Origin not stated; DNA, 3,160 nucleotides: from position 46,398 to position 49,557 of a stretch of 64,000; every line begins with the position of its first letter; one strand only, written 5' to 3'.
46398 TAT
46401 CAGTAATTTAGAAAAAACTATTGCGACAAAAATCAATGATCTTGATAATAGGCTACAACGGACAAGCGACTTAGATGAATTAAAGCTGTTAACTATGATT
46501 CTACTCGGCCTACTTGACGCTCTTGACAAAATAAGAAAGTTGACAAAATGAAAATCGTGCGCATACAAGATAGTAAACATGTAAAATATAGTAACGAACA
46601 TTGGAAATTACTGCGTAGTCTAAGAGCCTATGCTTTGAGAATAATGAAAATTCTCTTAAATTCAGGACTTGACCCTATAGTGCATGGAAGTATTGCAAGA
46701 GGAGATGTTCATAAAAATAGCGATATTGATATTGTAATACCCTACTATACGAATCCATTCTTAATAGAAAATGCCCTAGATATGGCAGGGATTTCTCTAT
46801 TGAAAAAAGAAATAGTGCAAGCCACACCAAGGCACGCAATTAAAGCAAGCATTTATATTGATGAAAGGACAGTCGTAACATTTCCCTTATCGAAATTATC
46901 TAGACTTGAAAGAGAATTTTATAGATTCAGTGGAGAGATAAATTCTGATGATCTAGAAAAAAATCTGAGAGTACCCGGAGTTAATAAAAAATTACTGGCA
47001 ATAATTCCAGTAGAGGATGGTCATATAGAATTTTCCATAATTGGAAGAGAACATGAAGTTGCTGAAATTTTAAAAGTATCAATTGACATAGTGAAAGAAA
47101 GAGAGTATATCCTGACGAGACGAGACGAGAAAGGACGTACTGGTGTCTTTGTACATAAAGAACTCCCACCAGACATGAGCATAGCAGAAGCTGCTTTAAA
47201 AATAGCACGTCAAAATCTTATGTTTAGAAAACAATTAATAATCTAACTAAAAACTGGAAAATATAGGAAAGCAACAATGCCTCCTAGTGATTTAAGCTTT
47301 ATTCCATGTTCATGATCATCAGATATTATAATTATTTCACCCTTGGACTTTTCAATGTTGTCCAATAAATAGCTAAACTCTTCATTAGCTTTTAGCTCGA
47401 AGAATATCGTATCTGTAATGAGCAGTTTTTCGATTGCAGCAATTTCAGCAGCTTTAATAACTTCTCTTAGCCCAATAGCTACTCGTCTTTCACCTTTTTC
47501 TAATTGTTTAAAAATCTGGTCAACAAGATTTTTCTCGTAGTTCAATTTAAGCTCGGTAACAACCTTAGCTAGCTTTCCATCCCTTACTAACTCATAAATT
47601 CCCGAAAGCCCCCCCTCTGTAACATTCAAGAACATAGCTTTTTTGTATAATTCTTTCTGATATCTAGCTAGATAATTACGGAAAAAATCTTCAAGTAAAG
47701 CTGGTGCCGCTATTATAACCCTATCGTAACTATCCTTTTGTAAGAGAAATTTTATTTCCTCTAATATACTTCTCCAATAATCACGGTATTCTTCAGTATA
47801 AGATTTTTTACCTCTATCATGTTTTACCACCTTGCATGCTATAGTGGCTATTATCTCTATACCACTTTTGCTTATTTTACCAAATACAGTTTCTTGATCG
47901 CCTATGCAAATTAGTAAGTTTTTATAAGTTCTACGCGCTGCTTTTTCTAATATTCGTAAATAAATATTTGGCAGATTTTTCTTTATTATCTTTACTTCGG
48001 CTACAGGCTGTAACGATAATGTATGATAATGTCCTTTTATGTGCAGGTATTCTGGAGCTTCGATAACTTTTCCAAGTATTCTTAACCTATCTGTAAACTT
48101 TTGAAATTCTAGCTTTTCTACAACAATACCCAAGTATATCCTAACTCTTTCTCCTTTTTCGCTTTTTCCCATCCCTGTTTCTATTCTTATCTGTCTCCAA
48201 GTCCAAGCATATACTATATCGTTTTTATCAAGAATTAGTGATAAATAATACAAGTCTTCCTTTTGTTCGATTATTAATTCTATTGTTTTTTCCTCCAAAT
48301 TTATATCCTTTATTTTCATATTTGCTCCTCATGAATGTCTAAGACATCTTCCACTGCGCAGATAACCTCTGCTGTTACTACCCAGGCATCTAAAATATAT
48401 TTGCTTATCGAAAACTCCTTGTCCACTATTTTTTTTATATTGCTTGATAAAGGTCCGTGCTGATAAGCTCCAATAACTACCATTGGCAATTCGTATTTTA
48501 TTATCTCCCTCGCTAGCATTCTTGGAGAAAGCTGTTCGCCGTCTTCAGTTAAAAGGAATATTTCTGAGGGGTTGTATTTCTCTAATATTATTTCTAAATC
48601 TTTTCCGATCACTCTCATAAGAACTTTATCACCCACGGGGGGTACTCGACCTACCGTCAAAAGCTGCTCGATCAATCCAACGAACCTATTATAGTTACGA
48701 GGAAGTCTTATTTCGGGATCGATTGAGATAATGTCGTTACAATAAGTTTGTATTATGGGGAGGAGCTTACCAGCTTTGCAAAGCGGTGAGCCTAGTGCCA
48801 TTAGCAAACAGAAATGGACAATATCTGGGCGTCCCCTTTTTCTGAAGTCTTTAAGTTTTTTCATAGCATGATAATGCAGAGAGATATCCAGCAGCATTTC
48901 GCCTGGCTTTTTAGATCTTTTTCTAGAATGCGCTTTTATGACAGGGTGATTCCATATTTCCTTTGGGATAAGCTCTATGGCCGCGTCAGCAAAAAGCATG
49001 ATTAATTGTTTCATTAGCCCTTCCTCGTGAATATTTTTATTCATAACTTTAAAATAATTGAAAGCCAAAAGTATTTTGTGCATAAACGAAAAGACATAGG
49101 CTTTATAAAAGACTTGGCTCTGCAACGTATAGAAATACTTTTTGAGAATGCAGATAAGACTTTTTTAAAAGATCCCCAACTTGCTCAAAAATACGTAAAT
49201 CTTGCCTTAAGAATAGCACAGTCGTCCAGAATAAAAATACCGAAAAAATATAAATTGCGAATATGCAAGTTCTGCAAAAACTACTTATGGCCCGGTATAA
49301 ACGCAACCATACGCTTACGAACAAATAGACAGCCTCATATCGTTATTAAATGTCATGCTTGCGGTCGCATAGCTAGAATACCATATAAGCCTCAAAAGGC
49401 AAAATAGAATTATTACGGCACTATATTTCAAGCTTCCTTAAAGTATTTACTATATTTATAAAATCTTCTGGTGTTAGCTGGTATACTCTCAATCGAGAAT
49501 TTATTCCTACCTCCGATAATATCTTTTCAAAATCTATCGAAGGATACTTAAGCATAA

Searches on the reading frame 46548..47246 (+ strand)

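Call 43: search_protein_families(library=pfam, proteins=[window:46548-47246:+], max_evalue=0.001)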
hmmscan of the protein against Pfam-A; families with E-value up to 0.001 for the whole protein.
window:46548-47246:+ (232 aa): 2 families
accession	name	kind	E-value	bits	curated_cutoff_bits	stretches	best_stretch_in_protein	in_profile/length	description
PF01909.29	NTP_transf_2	-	2.1e-07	31.7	21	1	42-80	16-55/93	Nucleotidyltransferase domain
PF18765.7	Polbeta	-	1.6e-05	25.4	26.9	1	44-69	17-42/93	Polymerase beta, Nucleotidyltransferase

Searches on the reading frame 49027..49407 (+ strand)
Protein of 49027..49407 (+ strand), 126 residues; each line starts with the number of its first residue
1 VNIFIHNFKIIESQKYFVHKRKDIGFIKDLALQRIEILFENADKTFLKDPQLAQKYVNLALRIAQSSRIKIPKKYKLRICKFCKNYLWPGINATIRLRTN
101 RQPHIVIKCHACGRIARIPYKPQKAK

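Call 43: search_protein_families(library=pfam, proteins=[window:49027-49407:+], max_evalue=0.001)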
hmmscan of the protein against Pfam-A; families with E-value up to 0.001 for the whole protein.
window:49027-49407:+ (126 aa): 1 family
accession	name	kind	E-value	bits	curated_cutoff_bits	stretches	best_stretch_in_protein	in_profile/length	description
PF04032.22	Rpr2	-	7.8e-17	61.8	29.3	1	34-113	1-90/90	RNAse P Rpr2/Rpp21/SNM1 subunit domain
